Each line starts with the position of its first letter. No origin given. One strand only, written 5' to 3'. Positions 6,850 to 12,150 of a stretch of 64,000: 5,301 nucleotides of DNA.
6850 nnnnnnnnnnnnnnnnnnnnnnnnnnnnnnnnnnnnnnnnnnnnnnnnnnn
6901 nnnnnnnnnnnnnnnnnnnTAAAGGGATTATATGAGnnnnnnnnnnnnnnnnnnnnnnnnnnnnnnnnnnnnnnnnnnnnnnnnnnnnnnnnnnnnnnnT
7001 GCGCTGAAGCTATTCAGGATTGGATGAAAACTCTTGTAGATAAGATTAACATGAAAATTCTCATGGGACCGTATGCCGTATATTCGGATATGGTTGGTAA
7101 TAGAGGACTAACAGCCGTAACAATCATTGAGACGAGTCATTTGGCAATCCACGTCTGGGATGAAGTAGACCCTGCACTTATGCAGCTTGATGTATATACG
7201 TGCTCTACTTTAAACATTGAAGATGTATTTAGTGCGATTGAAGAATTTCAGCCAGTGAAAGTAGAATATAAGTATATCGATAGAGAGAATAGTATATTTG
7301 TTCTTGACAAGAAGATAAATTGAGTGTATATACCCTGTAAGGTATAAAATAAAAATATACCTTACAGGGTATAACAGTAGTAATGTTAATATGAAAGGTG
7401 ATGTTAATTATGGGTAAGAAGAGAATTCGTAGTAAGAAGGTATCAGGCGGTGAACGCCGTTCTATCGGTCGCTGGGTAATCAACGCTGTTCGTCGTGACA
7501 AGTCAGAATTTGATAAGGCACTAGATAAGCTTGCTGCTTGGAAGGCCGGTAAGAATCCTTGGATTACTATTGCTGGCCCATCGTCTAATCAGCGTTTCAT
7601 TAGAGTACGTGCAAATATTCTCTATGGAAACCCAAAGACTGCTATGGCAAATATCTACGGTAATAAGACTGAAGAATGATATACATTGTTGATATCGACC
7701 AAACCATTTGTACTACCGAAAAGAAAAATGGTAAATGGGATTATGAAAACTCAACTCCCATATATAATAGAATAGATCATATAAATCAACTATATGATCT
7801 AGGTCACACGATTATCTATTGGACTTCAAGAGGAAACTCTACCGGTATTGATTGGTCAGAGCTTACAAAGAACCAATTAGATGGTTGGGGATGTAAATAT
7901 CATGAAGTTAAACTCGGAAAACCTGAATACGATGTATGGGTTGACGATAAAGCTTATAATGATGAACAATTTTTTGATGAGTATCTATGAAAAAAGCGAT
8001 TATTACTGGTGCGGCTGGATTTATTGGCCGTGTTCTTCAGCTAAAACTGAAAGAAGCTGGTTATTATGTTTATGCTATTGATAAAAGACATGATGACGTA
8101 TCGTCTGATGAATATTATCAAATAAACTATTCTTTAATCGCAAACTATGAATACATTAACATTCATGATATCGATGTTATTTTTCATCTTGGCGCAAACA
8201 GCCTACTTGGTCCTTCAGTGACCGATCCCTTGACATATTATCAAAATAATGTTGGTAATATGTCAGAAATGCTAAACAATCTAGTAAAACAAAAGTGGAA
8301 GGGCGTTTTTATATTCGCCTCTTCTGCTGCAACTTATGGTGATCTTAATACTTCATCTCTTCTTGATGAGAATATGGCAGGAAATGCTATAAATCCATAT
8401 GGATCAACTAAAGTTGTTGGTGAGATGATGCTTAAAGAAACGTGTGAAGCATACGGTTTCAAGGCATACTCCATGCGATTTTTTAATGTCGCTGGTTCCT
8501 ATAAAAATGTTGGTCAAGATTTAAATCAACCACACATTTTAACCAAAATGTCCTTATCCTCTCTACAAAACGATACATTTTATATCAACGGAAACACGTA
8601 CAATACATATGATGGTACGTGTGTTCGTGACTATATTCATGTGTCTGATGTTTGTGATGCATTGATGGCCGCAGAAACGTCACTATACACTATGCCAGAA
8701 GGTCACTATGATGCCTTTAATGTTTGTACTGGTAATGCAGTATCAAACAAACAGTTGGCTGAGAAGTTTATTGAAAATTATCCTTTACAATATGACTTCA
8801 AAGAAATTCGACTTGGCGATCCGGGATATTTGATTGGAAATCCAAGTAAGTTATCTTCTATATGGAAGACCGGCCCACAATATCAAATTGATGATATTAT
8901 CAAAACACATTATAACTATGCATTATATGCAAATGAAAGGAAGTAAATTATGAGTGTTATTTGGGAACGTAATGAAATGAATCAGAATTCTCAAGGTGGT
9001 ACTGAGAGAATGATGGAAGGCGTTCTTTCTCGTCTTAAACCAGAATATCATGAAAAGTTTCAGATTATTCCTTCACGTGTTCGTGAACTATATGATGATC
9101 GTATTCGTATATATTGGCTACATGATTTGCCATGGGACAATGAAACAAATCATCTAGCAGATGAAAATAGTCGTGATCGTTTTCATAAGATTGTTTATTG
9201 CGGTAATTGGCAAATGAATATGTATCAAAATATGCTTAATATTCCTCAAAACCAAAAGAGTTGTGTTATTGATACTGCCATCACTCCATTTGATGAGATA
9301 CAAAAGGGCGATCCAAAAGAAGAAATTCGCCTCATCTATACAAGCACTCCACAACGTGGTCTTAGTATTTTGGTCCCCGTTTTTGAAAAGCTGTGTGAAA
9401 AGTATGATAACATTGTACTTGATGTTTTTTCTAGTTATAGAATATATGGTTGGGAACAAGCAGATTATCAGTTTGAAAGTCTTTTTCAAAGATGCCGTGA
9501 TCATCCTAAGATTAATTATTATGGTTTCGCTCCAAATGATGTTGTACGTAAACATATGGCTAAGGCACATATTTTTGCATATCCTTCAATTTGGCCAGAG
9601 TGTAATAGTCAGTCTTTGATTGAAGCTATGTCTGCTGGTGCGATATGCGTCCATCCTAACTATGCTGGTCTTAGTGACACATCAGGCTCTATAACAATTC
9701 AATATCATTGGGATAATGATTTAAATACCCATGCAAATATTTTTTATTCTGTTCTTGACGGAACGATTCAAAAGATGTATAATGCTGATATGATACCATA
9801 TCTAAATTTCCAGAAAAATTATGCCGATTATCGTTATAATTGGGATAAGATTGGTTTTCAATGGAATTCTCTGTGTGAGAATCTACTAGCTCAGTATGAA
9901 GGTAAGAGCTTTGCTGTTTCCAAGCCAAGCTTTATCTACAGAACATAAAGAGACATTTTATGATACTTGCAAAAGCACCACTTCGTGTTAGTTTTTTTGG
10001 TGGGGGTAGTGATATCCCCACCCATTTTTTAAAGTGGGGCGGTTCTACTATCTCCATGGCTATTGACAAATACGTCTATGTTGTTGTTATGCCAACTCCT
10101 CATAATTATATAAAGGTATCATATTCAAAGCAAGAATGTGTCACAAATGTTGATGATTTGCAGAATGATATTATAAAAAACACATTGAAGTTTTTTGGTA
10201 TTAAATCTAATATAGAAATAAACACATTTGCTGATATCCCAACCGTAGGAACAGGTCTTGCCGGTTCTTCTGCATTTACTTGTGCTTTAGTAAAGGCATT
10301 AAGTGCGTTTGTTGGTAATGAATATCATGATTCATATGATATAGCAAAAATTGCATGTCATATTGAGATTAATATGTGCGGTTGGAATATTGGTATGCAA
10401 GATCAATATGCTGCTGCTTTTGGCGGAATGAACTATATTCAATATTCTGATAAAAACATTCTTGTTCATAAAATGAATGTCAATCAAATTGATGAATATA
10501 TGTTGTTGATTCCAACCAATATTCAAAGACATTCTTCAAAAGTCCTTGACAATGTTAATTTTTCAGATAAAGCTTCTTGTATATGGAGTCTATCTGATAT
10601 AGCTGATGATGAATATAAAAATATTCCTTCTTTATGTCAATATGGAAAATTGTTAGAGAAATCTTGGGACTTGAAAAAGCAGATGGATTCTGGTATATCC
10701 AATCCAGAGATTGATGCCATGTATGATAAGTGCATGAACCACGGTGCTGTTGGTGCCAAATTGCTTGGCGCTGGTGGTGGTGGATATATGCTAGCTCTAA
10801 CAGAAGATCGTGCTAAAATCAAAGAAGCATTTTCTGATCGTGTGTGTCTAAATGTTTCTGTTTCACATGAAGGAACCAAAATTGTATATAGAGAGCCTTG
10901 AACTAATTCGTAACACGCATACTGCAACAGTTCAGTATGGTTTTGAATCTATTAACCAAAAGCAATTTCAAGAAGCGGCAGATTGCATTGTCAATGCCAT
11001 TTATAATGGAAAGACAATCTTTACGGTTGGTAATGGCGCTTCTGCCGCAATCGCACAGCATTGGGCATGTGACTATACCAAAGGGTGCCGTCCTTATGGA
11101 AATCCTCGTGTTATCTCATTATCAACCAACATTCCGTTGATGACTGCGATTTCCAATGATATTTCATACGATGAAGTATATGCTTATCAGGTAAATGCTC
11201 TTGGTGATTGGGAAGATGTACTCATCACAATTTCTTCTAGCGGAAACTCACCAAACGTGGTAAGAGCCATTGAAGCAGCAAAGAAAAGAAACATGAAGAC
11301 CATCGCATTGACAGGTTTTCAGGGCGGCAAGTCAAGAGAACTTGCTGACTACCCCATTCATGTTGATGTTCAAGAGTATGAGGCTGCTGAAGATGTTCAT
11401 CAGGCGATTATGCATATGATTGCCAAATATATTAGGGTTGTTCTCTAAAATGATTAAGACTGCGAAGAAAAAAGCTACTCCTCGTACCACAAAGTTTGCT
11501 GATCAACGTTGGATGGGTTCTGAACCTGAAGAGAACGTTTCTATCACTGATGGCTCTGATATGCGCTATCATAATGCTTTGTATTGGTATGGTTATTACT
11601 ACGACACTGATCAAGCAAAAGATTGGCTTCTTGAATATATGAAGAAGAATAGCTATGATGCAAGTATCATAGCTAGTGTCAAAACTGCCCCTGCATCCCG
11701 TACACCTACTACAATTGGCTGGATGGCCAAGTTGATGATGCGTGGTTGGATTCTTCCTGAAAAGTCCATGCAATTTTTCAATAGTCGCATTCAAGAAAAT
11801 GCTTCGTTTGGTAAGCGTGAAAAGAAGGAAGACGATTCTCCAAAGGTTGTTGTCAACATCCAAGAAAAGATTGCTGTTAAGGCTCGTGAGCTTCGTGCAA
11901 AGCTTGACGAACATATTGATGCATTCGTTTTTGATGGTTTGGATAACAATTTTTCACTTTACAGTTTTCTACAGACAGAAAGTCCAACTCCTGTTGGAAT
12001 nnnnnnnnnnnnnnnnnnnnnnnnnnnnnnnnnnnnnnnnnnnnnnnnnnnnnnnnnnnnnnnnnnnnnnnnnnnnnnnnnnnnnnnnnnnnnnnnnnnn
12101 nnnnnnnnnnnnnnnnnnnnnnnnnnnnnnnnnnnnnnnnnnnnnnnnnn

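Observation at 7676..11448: Phage-borne heptose-phosphate pathway genes with glycosyltransferases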

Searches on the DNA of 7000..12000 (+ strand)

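Call 6: search_dna_similar(query=window:7000-12000:+, collection=phages, mode=near, max_rows=20)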
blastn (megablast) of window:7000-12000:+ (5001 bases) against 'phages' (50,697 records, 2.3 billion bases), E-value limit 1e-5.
No match.

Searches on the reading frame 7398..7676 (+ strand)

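Call 9: search_protein_families(library=phrogs, proteins=[window:7398-7676:+], max_evalue=0.001)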
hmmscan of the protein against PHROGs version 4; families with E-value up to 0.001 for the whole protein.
window:7398-7676:+ (93 aa): 1 family
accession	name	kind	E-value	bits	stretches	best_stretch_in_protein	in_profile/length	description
phrog_23239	-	unknown function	1e-10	42.9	1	27-82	24-82/102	-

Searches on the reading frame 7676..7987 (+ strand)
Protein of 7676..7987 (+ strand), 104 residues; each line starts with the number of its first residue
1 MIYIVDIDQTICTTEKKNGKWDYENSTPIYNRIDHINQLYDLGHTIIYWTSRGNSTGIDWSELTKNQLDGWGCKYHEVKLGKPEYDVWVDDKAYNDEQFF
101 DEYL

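Call 3: search_protein_families(library=pfam, proteins=[window:7676-7987:+], max_evalue=0.01)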
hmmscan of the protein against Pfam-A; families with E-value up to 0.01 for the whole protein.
window:7676-7987:+ (104 aa): 1 family
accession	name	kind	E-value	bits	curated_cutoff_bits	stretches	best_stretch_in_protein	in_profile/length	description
PF25109.1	HAD_PNKP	-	0.0015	19.1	27.6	1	2-75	3-82/143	Polynucleotide kinase PNKP phosphatase domain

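Call 4: search_protein_families(library=ncbifam, proteins=[window:7676-7987:+], max_evalue=0.01)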
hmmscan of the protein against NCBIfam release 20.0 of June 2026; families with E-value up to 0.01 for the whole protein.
window:7676-7987:+ (104 aa): 1 family
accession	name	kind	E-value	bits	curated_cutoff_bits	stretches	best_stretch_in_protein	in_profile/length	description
TIGR01689.1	EcbF-BcbF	subfamily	7.5e-07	29.1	162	1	4-99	5-107/126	capsule biosynthesis phosphatase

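Call 5: search_protein_families(library=phrogs, proteins=[window:7676-7987:+], max_evalue=0.001)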
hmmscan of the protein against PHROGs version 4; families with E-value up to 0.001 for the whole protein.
window:7676-7987:+ (104 aa): 2 families
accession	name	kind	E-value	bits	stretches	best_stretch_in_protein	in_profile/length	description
phrog_1238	-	moron, auxiliary metabolic gene and host takeover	6e-27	95.2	1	1-101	23-124/155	phosphoheptose isomerase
phrog_415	-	other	2.7e-09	38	1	1-80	22-113/218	polynucleotide kinase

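Call 40: search_dna_similar(query=window:7676-7987:+, collection=phages, mode=protein, max_rows=60, max_evalue=0.001, rows=spread)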
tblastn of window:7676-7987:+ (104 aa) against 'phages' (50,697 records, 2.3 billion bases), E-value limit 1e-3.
Records with a match: 389; places in all: 391; records where one place covers at least 80% of the query: 370.
Best place of each record, by identity: <60% 389.
By first word of the organism name: Escherichia 177; Acinetobacter 57; Synechococcus 25; Klebsiella 25; Shigella 15; Enterobacter 9; Serratia 9; Enterobacteria 8; Proteus 7; Marine 6; and 22 more.
By host as written in the record: Escherichia coli 57; - 47; Acinetobacter baumannii 17; Escherichia coli O157:H7 13; Escherichia coli LF82 13; Klebsiella pneumoniae 11; Synechococcus sp. 9; Serratia sp. ATCC 39006 6; and 127 more.
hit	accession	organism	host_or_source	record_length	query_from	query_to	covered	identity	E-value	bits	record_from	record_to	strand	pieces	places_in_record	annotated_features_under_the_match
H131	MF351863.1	Synechococcus phage Bellamy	Synechococcus str. WH8109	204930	1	99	95%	52.9%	6e-26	105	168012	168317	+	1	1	212: hypothetical protein | 213: hypothetical protein | 211: aldolase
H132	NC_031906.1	Synechococcus phage S-CAM3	Synechococcus sp.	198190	1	100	96%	48.1%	1e-23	99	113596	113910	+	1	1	phosphoheptose isomerase | ADP-heptose synthase / D-glycero-beta-D-manno-heptose 7-phosphate ... | cysteine dioxygenase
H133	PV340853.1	Synechococcus phage Sf-CH8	Synechococcus sp. WH8102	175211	1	100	96%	44.4%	1e-20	90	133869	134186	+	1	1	phosphoheptose isomerase | putative nucleotidyltransferase | hypothetical protein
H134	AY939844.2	Prochlorococcus phage P-SSM2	Prochlorococcus sp. NATL1A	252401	3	100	94%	43.2%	1e-18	84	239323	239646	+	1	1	phosphoheptose isomerase | putative carbohydrate kinase | putative nucleotidyltransferase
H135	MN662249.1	Acinetobacter phage Stupor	Acinetobacter baumannii strain RES-2281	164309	3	104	98%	41.3%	6e-13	68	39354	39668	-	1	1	putative polynucleotide kinase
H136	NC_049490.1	Acinetobacter phage vB_AbaM_Berthold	Acinetobacter baumannii strain LUH3713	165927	3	104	98%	41.3%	6e-13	68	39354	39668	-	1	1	phosphoheptose isomerase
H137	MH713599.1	Acinetobacter phage KARL-1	Acinetobacter baumannii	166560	3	104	98%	41.3%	6e-13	68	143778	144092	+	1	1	hypothetical protein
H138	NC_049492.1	Acinetobacter phage vB_AbaM_Kimel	Acinetobacter baumannii strain RES-3023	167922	3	104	98%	41.3%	8e-13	68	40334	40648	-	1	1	phosphoheptose isomerase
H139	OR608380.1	Acinetobacter phage LemonAid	Acinetobacter sp.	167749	3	104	98%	40.4%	1e-10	62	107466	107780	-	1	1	phosphoheptose isomerase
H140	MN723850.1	Acinetobacter phage vB_AbaM_Apostate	Acinetobacter baumannii strain KZ1100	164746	3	103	97%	40.7%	2e-12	67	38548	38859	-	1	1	putative polynucleotide kinase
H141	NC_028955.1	Prochlorococcus phage P-TIM68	Prochlorococcus sp. MIT9515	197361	1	93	89%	44.2%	8e-17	79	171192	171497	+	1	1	phosphoheptose isomerase | cysteine dioxygenase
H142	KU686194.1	Synechococcus phage S-CAM1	Synechococcus sp.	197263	1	101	97%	40.4%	1e-16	79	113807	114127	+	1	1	phosphoheptose isomerase | putative carbohydrate kinase | putative nucleotidyltransferase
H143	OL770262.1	Acinetobacter phage AC4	Acinetobacter baumannii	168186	3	103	97%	39.8%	8e-12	65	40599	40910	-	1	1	hypothetical protein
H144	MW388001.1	Acinetobacter phage Minot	Acinetobacter baumannii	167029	3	103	97%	38.9%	7e-10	60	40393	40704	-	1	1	hypothetical protein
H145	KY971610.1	Pseudomonas phage PspYZU05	Pseudomonas sp.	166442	6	100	91%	41.2%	4e-11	63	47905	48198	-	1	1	hypothetical protein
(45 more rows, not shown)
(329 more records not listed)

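Call 49: search_solved_structures(query=window:7676-7987:+, show_alignments=2, max_evalue=1)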
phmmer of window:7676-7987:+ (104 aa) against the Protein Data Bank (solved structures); distinct sequences matched with E-value up to 1: 4.
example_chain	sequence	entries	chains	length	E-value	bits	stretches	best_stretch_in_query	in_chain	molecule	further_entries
9iqw_A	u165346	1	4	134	1.6e-11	47.6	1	6-99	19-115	Capsule biosynthesis protein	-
1xpj_A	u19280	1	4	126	0.025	17.9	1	4-99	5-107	hypothetical protein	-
1ro0_A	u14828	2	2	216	0.82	13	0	9-73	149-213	ORF904 | hypothetical protein ORF904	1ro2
1rni_A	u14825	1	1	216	0.83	13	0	9-73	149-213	ORF904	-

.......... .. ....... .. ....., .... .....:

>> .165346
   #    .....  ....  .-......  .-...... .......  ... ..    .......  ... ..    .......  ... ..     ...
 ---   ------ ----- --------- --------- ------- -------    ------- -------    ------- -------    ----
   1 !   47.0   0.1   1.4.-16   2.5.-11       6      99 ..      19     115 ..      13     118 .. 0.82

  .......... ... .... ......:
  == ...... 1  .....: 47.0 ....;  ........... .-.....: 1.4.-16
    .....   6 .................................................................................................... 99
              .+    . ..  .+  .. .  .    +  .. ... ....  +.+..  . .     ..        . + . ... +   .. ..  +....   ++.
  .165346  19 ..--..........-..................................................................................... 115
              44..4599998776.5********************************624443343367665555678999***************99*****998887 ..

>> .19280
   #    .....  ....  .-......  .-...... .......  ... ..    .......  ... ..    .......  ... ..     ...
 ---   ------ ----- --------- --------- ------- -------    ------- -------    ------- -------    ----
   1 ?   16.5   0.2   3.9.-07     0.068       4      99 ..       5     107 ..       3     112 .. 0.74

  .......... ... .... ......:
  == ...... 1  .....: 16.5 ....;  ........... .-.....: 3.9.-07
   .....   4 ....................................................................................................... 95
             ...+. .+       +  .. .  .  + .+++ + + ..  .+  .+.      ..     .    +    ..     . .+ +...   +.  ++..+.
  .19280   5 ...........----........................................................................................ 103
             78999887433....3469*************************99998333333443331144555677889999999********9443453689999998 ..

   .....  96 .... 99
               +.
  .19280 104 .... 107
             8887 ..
